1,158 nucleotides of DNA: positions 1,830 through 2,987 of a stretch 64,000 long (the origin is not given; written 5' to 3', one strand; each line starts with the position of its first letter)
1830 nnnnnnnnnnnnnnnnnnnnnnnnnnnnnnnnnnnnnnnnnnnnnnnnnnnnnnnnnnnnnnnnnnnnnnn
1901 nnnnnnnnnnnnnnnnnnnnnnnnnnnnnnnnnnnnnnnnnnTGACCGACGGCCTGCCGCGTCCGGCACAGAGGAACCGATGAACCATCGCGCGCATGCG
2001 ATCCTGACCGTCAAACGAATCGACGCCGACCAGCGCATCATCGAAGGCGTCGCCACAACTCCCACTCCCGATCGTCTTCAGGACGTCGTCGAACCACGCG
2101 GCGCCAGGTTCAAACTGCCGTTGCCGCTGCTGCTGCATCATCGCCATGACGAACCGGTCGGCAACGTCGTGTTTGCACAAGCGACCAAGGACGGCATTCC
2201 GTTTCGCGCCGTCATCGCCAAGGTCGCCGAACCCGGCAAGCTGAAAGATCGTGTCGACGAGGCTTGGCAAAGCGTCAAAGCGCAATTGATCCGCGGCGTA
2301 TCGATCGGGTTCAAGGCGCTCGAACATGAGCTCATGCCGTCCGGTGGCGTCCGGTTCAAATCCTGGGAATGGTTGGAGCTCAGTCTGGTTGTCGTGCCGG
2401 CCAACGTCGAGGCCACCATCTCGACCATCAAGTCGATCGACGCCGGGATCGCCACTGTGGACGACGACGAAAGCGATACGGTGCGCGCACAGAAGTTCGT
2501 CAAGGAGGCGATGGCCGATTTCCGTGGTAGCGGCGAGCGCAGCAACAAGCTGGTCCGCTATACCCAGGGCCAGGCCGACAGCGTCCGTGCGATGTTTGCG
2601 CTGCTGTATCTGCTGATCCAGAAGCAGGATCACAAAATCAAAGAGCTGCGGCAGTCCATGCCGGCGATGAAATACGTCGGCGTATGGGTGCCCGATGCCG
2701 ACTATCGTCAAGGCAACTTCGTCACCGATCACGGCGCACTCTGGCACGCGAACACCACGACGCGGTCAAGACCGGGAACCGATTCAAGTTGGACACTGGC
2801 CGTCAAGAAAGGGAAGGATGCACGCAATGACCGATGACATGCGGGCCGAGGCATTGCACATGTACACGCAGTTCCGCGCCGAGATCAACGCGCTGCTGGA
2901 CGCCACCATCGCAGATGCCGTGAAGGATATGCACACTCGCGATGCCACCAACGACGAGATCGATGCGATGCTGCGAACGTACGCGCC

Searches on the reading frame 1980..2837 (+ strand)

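Call 58: search_protein_families(library=pfam, proteins=[window:1980-2837:+], max_evalue=0.00001)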
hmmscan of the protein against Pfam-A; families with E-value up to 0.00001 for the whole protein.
window:1980-2837:+ (285 aa): 1 family
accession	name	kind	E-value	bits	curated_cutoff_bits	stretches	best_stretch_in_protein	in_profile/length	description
PF04586.22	Peptidase_S78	-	5.2e-06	27.1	21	0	49-151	53-157/165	Caudovirus prohead serine protease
